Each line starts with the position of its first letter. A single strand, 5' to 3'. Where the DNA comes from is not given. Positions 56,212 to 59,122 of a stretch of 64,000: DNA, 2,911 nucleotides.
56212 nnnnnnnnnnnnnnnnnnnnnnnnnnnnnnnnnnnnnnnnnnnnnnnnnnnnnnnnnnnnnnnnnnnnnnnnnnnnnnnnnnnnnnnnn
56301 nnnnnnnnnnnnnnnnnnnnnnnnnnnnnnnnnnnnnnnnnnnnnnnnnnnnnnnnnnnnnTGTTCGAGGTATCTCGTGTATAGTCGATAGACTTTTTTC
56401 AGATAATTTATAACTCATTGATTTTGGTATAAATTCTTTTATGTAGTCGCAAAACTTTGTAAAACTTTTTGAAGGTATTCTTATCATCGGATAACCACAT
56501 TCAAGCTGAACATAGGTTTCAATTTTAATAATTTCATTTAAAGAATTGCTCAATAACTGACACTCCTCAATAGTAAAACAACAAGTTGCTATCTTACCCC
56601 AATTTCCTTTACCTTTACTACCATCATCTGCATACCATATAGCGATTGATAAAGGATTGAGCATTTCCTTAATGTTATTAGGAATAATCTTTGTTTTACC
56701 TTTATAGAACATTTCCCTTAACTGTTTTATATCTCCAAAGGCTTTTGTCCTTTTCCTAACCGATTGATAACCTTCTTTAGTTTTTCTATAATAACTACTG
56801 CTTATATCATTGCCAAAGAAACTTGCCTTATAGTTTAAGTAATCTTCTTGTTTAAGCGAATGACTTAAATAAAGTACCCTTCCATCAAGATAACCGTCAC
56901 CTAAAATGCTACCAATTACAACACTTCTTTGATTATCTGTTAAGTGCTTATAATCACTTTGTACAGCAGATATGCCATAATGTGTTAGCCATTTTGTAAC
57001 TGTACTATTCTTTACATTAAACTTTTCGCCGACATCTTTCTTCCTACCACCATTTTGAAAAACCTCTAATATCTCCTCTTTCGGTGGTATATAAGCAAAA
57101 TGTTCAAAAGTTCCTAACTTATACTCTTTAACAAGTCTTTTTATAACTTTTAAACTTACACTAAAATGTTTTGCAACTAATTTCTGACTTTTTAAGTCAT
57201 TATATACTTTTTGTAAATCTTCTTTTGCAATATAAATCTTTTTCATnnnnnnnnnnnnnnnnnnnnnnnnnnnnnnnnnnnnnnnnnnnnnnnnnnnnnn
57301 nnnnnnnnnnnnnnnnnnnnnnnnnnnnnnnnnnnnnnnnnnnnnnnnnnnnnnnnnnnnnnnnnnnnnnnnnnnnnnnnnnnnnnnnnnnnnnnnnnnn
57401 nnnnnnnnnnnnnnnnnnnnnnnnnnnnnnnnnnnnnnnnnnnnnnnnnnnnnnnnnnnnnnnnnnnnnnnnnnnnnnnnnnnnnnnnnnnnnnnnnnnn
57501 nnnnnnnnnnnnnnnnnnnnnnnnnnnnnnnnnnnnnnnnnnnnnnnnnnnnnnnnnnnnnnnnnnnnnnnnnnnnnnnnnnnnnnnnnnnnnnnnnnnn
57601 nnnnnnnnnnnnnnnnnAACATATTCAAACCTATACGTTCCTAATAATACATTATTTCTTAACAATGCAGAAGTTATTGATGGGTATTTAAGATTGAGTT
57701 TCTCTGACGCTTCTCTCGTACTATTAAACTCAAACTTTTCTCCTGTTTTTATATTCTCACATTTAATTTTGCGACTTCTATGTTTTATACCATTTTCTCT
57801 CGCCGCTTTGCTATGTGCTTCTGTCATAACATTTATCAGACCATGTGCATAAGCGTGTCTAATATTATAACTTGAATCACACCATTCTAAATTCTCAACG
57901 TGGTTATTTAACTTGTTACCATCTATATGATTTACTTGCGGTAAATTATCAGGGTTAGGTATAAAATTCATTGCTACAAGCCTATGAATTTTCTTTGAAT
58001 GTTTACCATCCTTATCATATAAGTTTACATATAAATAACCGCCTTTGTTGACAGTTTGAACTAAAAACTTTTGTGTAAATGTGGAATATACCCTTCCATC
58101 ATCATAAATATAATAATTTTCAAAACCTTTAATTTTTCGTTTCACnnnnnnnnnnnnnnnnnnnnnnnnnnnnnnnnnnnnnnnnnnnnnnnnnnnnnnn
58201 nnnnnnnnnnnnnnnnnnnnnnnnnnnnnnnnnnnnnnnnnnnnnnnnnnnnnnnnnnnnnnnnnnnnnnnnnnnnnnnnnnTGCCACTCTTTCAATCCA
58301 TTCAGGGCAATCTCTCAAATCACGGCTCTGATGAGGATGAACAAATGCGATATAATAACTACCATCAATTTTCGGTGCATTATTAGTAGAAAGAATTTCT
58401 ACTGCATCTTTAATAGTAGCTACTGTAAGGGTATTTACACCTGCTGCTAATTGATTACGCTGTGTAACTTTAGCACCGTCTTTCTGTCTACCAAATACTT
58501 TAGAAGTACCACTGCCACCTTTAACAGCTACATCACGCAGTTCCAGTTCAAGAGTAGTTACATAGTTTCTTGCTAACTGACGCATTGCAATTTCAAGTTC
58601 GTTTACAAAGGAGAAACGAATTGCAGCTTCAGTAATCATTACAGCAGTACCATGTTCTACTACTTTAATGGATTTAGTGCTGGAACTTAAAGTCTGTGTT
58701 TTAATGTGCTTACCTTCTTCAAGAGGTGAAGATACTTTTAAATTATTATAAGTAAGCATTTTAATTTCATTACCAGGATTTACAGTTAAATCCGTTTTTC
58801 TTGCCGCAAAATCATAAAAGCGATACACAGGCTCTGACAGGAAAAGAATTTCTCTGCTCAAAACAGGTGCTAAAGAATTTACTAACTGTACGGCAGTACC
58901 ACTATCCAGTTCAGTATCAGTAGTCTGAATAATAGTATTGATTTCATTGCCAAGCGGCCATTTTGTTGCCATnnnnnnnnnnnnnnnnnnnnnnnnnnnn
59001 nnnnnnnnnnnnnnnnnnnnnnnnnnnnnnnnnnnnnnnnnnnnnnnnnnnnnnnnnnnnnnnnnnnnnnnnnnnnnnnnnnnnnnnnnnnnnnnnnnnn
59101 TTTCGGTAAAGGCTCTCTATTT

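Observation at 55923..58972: Major capsid gene split by two group I introns carrying HNH and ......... endonucleases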

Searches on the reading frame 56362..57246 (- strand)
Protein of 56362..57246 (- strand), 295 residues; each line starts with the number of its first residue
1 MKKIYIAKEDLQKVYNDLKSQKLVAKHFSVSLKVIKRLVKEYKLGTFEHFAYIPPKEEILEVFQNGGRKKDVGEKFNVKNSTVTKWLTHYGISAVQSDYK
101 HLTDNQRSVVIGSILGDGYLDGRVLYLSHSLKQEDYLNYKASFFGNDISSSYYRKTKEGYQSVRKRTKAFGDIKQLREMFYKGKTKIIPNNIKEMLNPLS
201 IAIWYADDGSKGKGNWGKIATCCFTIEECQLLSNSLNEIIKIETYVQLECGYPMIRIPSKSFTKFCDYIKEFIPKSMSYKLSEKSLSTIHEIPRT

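Call 6: search_protein_families(library=pfam, proteins=[window:56362-57246:-], max_evalue=0.01)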
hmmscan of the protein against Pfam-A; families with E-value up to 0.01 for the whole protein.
window:56362-57246:- (295 aa): 3 families
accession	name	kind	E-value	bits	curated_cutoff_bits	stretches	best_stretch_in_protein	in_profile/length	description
PF03161.18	LAGLIDADG_2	-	1.5e-31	110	25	1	107-265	1-168/168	LAGLIDADG DNA endonuclease family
PF13384.12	HTH_23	-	0.0023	18.1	24.6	0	59-90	10-41/50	Homeodomain-like domain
PF13518.12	HTH_28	-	0.0026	18.3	25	0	58-90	4-36/52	Helix-turn-helix domain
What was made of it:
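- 56359..57246 (-): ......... homing endonuclease ORF (295 aa, ATG start, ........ Shine-Dalgarno sequence). It has an N-terminal helix-turn-helix region and a two-motif I-SceI-like nuclease domain. Its last 9 codons and its stop codon overlap P7 5', P3' and the 5' side of P8. Pfam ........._2 110 bits (call 6).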

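Call 53: search_solved_structures(query=window:56362-57246:-, max_evalue=0.01)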
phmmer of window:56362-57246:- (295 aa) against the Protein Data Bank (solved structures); distinct sequences matched with E-value up to 0.01: 5.
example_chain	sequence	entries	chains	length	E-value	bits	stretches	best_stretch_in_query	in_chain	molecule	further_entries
1r7m_A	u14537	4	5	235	2.6e-14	56.5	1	101-283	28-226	Intron-encoded endonuclease I-SceI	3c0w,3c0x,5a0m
3ool_A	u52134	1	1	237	2.8e-14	56.4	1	100-283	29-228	Intron encoded endonuclease I-SceI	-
5a0m_B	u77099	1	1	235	3e-14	56.3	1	101-283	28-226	INTRON-ENCODED ENDONUCLEASE I-SCEI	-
3oor_A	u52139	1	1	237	3.9e-14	56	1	100-283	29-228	Intron encoded endonuclease I-SceI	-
6x1j_A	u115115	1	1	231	1e-09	41.4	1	99-281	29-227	Probable intron-encoded endonuclease 1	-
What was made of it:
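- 56359..57246 (-): PDB I-SceI 1R7M E = 2.6e-14 (call 53).
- On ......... homing endonuclease (monomeric, I-SceI-like): I-SceI matches at E = 2.6e-14 (call 53).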

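Call 61: search_protein_families(library=ncbifam, proteins=[window:56362-57246:-], max_evalue=0.01)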
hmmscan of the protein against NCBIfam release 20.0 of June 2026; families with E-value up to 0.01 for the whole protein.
window:56362-57246:- (295 aa): 1 family
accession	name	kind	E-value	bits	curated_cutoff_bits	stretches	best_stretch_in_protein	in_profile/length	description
NF040595.1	HTH_Cbp1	equivalog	0.0038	17.1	140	0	8-94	5-90/135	CRISPR DNA repeat-binding protein Cbp1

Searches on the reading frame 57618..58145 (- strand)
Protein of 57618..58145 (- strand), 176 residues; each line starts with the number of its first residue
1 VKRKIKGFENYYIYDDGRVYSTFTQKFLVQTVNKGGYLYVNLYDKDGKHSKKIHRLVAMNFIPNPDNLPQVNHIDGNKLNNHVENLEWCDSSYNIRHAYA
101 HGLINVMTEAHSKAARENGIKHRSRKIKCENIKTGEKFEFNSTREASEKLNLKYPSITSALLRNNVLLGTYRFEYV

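Call 6: search_protein_families(library=pfam, proteins=[window:57618-58145:-], max_evalue=0.01)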
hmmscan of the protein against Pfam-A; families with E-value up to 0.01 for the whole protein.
window:57618-58145:- (176 aa): 4 families
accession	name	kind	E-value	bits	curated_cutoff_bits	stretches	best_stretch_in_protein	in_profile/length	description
PF13392.12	HNH_3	-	3.4e-07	30.2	24.8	1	52-94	2-44/46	HNH endonuclease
PF07463.16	NUMOD4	-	4.6e-07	30.4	23.4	1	4-43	5-49/49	NUMOD4 motif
PF22083.2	I-HmuI_NUMOD-like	-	0.00042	20.3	27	1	133-161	5-33/46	DNA endonuclease I-HmuI-like, NUMOD-like domain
PF07453.19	NUMOD1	-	0.007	17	22.8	0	131-161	7-37/37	NUMOD1 domain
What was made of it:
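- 57615..58145 (-): HNH homing endonuclease ORF (176 aa, GTG start, AGGAG Shine-Dalgarno sequence 8 nt upstream). It is I-HmuI-like and sits in the loop of P6. Pfam HNH_3 30.2 bits and NUMOD4 30.4 bits, both above cut-off (call 6).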

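Call 52: search_solved_structures(query=window:57618-58145:-, max_evalue=0.01)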
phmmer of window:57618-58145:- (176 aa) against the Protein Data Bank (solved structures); distinct sequences matched with E-value up to 0.01: 1.
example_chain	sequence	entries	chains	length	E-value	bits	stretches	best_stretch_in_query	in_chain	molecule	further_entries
1u3e_M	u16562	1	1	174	7.1e-16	61.6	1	4-175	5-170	HNH homing endonuclease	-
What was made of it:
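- The endonucleases match I-HmuI at E = 7e-16 and I-SceI at E = 3e-14 (calls 52, 53).
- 57615..58145 (-): PDB 1U3E (I-HmuI) E = 7.1e-16 over residues 4-175 (call 52).
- On HNH homing endonuclease, I-HmuI type: PDB 1U3E matches at E = 7.1e-16 over residues 4-175 (call 52).
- Closest known: Bacillus phage SPO1/SP82 DNA polymerase intron encoding I-HmuI/I-HmuII. Same: The intron 1 ORF is a full-length homologue of I-HmuI (E = 7e-16, call 52) with NUMOD4 and HNH_3 domains (call 6).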

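Call 61: search_protein_families(library=ncbifam, proteins=[window:57618-58145:-], max_evalue=0.01)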
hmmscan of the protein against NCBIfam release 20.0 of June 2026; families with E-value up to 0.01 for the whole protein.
window:57618-58145:- (176 aa): 0 families

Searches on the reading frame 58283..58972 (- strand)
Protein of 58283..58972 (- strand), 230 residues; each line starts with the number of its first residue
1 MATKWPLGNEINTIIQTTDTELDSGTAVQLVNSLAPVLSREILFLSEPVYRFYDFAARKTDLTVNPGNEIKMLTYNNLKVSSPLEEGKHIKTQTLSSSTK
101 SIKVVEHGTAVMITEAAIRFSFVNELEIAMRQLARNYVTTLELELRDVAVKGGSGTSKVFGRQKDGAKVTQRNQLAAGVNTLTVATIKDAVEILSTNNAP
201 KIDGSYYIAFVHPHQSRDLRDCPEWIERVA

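Call 6: search_protein_families(library=pfam, proteins=[window:58283-58972:-], max_evalue=0.01)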
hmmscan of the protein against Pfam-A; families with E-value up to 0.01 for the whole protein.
window:58283-58972:- (230 aa): 2 families
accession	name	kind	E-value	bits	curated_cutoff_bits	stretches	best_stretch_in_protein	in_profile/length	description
PF25209.1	Phage_capsid_4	-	5.7e-06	27.2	27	1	84-218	55-164/262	Phage capsid protein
PF13252.12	Phage_capsid_3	-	0.0046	16.4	23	0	203-225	217-239/376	Phage capsid protein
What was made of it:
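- Checked: ORF 58280..58972 hits Pfam Phage_capsid_4 (call 6).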
